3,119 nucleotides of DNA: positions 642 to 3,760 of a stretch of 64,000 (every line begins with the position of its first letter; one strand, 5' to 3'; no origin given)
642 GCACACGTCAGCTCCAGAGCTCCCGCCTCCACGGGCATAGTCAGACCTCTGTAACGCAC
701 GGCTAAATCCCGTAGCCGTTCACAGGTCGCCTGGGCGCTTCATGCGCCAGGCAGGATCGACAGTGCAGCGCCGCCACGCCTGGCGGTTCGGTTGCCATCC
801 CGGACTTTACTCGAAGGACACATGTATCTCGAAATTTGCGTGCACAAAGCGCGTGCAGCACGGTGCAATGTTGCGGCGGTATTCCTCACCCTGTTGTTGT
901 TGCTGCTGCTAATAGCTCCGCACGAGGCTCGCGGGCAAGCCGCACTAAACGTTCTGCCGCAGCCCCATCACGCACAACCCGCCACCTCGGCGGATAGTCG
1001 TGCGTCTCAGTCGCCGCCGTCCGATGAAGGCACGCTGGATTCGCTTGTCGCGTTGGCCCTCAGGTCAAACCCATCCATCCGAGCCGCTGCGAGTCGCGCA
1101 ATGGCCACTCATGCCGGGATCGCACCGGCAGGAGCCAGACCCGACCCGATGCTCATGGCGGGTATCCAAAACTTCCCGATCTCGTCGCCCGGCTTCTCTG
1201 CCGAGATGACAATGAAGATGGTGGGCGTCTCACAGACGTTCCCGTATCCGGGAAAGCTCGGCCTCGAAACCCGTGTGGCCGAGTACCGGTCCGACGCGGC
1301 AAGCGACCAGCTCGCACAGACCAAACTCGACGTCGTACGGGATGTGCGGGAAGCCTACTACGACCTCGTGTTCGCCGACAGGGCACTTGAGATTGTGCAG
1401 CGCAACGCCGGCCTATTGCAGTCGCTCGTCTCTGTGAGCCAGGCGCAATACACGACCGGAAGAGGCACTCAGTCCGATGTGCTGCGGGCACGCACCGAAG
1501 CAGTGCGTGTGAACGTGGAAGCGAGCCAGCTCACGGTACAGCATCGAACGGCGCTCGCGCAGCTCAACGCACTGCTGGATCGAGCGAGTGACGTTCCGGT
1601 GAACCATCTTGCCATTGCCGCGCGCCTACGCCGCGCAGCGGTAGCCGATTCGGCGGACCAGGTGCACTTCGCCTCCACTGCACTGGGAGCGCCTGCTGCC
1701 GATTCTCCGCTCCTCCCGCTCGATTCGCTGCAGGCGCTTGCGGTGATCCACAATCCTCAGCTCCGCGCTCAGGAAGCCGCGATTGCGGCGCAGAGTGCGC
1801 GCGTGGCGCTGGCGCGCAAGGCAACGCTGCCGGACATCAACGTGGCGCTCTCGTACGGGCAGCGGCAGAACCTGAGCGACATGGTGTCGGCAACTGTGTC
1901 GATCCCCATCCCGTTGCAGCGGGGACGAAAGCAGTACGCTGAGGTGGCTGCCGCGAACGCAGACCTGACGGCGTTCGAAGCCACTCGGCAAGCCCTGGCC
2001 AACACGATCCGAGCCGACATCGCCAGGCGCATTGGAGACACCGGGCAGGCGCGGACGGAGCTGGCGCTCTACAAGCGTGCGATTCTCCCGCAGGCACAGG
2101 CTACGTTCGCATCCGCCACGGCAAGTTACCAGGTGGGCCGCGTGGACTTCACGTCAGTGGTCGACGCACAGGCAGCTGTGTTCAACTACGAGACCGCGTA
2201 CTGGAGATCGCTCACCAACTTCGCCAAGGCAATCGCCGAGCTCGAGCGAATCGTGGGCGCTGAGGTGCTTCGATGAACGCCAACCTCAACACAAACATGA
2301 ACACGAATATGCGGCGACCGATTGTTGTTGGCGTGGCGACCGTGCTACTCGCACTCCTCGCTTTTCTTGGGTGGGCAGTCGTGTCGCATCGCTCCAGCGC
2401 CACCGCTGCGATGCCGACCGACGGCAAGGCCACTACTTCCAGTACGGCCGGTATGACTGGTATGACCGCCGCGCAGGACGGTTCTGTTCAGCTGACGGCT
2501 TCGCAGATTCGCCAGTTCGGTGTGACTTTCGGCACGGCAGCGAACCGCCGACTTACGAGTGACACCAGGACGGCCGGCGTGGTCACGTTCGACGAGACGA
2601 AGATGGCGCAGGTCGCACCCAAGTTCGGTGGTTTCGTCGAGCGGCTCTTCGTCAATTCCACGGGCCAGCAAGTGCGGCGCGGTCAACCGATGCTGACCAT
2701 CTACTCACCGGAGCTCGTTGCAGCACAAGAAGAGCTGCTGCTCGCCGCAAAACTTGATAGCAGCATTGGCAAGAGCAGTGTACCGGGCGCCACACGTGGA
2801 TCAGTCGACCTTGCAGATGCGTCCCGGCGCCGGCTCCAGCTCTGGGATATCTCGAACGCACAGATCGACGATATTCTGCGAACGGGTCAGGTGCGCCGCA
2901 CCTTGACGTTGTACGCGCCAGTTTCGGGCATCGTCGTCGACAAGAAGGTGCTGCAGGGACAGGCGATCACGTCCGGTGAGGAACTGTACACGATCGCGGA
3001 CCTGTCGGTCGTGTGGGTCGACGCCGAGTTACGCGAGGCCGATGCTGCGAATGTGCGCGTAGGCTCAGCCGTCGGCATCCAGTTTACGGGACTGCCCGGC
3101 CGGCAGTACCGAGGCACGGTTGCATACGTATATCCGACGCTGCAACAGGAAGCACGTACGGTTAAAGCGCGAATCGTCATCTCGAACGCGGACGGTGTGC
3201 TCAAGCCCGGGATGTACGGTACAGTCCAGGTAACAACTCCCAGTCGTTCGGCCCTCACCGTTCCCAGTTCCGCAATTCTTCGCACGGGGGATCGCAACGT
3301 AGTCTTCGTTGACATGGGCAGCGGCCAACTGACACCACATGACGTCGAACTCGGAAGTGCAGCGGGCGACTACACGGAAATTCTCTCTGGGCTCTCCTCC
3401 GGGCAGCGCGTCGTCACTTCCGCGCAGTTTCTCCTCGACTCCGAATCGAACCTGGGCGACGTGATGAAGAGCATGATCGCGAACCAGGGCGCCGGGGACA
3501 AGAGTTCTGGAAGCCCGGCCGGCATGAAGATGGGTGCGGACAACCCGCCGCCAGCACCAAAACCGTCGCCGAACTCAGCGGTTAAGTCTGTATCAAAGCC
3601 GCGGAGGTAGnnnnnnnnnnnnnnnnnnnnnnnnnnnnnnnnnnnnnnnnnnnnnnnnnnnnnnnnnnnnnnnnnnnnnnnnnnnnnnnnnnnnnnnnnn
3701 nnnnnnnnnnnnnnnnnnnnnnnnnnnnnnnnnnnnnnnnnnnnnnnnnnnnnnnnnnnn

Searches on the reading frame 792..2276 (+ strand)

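Call 69: search_protein_families(library=pfam, proteins=[window:792-2276:+], max_evalue=0.00001)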
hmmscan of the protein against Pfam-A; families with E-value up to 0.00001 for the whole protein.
window:792-2276:+ (494 aa): 1 family
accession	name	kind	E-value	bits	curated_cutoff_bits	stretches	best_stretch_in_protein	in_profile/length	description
PF02321.23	OEP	-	7.4e-50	169.8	22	2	310-489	1-187/187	Outer membrane efflux protein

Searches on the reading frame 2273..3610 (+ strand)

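Call 69: search_protein_families(library=pfam, proteins=[window:2273-3610:+], max_evalue=0.00001)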
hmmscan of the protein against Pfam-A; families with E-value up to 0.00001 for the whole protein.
window:2273-3610:+ (445 aa): 2 families
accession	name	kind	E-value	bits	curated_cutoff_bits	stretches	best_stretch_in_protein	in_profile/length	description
PF16576.10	HlyD_D23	-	2.6e-75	252.8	30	1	94-315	2-213/214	Barrel-sandwich domain of CusB or HlyD membrane-fusion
PF13437.12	HlyD_3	-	4.2e-21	76.1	22.2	1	212-313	1-106/106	HlyD family secretion protein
